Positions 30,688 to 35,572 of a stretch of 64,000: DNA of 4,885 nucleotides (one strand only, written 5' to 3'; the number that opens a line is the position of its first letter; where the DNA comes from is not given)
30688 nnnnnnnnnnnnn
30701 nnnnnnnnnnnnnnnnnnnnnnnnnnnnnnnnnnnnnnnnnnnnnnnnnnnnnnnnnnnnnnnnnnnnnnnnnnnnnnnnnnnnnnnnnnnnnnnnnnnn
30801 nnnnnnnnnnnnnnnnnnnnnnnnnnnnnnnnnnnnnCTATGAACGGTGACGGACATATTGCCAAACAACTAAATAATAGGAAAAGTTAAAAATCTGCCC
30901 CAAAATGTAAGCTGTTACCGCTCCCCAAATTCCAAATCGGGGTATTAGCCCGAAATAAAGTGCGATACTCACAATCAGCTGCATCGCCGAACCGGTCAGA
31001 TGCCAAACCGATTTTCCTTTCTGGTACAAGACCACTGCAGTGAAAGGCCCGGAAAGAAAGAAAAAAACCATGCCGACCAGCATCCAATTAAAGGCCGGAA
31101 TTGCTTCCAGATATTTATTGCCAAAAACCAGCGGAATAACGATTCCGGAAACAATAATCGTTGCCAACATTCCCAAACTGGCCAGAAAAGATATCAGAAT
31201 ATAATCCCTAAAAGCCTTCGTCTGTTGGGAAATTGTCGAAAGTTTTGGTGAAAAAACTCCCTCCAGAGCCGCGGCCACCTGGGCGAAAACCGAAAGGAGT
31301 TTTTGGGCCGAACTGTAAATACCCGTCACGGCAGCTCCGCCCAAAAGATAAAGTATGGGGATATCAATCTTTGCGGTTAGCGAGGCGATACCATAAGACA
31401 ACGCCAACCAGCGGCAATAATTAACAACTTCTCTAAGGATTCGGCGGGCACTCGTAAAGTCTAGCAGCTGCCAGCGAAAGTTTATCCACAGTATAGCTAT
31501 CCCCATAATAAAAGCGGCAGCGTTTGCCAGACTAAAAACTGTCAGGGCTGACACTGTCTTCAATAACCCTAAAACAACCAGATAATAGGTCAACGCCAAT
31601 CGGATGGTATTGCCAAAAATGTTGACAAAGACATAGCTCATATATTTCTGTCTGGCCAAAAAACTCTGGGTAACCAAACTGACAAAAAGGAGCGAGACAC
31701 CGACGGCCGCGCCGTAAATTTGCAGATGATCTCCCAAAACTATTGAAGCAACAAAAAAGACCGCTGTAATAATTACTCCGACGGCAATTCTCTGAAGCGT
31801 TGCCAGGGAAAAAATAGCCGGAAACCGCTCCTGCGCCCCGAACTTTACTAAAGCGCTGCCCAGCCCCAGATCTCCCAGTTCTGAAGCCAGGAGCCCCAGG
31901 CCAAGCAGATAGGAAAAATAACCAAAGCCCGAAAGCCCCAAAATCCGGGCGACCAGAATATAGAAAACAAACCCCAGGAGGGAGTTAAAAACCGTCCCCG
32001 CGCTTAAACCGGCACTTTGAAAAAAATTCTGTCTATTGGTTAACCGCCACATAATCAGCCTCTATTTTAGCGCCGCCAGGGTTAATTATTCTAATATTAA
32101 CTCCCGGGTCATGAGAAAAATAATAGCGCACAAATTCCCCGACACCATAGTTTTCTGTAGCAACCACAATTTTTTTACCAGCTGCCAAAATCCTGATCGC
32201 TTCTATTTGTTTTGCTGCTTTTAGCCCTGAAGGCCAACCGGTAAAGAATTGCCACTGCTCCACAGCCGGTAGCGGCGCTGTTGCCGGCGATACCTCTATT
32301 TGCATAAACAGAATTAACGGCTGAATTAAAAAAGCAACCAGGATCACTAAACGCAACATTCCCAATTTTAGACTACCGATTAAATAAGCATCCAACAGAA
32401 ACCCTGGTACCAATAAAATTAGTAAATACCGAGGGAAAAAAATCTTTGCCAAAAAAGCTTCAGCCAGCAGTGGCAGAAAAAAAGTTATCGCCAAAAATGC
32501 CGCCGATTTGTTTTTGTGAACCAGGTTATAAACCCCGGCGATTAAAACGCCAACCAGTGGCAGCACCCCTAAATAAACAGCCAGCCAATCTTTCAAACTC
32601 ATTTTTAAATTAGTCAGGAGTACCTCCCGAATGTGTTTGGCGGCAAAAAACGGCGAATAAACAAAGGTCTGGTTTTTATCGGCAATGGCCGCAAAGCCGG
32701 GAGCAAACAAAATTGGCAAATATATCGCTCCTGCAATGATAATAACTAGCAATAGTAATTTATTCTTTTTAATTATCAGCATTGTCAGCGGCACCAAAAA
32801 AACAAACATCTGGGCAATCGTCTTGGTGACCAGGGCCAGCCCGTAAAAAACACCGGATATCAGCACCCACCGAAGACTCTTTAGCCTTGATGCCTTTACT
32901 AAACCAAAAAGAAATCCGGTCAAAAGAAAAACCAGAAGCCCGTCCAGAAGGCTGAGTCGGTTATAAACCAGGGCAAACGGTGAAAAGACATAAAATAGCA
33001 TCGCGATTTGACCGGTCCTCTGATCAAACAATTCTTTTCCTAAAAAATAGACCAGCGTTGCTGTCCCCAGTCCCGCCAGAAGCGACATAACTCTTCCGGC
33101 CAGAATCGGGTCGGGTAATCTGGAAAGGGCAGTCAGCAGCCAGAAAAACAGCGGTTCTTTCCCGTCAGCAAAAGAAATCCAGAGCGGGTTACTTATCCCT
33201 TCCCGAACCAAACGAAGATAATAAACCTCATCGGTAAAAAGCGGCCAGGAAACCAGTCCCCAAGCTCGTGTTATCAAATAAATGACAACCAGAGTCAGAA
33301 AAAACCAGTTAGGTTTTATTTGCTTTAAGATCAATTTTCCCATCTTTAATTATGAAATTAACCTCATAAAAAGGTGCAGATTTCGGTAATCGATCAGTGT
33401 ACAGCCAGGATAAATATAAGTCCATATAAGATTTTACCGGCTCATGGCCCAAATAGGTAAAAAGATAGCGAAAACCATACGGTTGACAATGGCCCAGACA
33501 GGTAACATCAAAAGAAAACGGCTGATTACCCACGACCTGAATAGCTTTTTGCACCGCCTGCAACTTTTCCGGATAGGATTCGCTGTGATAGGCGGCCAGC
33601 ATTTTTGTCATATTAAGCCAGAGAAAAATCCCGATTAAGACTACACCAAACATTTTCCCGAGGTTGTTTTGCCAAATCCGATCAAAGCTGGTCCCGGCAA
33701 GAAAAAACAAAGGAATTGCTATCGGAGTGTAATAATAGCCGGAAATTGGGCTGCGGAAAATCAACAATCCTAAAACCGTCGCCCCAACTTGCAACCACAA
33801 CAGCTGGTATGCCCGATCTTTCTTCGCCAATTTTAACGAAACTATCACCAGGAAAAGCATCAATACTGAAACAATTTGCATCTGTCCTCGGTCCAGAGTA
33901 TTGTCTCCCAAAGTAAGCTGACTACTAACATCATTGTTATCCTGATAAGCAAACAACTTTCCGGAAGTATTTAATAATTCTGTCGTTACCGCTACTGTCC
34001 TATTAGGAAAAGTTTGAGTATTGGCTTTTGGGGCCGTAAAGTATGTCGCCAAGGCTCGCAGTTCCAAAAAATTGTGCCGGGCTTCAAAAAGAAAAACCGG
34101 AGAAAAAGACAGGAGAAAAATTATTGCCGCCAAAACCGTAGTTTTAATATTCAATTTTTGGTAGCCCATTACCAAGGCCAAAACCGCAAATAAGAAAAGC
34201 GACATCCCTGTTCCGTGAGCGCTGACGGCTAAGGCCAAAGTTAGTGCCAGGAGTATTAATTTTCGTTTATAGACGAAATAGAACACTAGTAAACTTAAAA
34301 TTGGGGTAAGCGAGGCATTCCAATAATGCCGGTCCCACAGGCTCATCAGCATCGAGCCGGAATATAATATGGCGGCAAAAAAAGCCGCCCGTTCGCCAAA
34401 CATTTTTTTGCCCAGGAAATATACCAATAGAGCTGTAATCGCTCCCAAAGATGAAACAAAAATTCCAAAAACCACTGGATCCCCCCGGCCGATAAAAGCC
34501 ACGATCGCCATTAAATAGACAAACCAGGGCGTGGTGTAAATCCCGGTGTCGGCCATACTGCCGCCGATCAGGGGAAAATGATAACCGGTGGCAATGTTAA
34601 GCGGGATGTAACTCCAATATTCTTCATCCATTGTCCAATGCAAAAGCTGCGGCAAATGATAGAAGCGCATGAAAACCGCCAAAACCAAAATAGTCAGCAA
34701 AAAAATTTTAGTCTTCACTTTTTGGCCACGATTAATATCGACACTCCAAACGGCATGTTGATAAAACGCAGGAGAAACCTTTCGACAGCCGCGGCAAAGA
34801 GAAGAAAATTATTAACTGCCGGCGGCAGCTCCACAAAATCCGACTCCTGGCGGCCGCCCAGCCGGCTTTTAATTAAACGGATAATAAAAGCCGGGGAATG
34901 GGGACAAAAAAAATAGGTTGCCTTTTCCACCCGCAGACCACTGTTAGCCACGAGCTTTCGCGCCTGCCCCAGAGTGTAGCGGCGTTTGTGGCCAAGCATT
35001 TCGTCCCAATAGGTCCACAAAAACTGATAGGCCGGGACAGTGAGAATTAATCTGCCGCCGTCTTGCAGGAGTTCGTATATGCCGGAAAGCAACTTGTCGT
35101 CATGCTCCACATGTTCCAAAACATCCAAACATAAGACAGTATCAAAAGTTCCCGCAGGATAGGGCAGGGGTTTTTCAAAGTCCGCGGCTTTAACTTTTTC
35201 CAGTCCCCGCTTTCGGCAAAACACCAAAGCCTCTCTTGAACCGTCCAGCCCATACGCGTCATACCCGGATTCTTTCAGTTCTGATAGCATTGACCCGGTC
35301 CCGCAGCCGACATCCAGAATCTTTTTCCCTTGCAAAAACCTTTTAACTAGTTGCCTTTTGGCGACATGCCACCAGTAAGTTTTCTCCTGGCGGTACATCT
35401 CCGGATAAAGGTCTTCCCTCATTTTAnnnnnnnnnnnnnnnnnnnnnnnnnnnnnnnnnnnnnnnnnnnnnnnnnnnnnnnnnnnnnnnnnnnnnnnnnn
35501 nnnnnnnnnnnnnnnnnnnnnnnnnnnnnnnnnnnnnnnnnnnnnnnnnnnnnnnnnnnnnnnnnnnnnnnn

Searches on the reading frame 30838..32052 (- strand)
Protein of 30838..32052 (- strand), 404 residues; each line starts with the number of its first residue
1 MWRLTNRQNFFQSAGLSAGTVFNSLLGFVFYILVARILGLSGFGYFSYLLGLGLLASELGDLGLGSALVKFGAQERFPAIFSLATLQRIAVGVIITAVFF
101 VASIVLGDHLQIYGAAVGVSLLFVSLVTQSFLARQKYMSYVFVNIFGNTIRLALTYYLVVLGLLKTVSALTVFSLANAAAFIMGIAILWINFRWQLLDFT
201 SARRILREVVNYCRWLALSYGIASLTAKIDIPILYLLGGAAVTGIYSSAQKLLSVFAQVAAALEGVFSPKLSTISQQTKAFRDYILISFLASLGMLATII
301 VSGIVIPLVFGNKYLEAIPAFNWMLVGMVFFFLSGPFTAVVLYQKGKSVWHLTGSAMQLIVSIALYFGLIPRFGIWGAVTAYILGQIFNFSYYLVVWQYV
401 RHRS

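Call 9: search_protein_families(library=pfam, proteins=[window:30838-32052:-], max_evalue=0.001)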
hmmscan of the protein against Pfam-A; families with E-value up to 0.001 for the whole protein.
window:30838-32052:- (404 aa): 2 families
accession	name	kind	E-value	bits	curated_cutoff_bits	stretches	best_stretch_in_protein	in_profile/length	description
PF01943.22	Polysacc_synt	-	3.7e-18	66.4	28.2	1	16-272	8-271/274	Polysaccharide biosynthesis protein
PF13440.11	Polysacc_synt_3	-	2.1e-14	53.9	23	1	33-319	1-293/293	Polysaccharide biosynthesis protein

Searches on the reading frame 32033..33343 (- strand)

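Call 9: search_protein_families(library=pfam, proteins=[window:32033-33343:-], max_evalue=0.001)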
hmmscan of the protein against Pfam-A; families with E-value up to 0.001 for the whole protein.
window:32033-33343:- (436 aa): 1 family
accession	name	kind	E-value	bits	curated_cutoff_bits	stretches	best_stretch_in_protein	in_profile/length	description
PF13231.12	PMT_2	-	2.4e-14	54.3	26.1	1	64-212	4-158/160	Dolichyl-phosphate-mannose-protein mannosyltransferase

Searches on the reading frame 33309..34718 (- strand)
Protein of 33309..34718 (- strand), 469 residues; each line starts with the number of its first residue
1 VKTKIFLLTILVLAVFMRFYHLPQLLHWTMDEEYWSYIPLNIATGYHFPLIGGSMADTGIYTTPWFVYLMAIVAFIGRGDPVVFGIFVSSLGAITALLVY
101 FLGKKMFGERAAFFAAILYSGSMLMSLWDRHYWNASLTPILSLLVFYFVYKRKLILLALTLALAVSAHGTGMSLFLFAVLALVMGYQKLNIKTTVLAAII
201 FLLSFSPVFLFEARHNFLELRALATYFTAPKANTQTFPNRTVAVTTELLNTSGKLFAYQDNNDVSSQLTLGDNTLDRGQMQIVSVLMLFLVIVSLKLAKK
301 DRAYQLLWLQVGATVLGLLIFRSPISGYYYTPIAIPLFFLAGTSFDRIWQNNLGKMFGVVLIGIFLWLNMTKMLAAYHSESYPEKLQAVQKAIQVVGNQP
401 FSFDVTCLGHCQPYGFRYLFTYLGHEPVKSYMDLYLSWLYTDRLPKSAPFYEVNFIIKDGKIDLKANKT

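Call 9: search_protein_families(library=pfam, proteins=[window:33309-34718:-], max_evalue=0.001)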
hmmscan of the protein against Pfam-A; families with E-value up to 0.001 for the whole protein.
window:33309-34718:- (469 aa): 1 family
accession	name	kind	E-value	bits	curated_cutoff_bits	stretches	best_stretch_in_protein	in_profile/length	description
PF13231.12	PMT_2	-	0.0001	23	26.1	1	64-209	4-158/160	Dolichyl-phosphate-mannose-protein mannosyltransferase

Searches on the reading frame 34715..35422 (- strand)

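Call 9: search_protein_families(library=pfam, proteins=[window:34715-35422:-], max_evalue=0.001)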
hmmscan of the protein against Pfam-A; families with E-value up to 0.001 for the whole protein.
window:34715-35422:- (235 aa): 11 families
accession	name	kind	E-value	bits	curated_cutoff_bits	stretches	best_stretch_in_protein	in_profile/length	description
PF13489.12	Methyltransf_23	-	8.7e-23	81.3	27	1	24-167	11-163/164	Methyltransferase domain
PF08241.18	Methyltransf_11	-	1.5e-19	70.8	21.2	1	36-127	1-95/95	Methyltransferase domain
PF13649.12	Methyltransf_25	-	3.1e-16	60.3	27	1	35-123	1-97/97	Methyltransferase domain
PF08242.18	Methyltransf_12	-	4.9e-16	59.7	30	1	36-125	1-98/98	Methyltransferase domain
PF13847.12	Methyltransf_31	-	3.6e-15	56.4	27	1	32-131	4-113/145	Methyltransferase domain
PF07021.18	MetW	-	2.2e-13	50.7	21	1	29-139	11-119/193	Methionine biosynthesis protein MetW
PF03141.22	Methyltransf_29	-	1.4e-05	24.4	23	1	33-130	119-220/506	Putative S-adenosyl-L-methionine-dependent methyltransferase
PF08003.17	Methyltransf_9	-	2.7e-05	23.7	23.8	1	29-128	113-218/315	Protein of unknown function (DUF1698)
PF02353.26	CMAS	-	3.1e-05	23.9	27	1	30-127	61-164/273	Mycolic acid cyclopropane synthetase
PF01209.24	Ubie_methyltran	-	0.00054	19.8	20.1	1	23-126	39-150/233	ubiE/COQ5 methyltransferase family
PF05219.18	DREV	-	0.00061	19.4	26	1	31-128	94-187/265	DREV methyltransferase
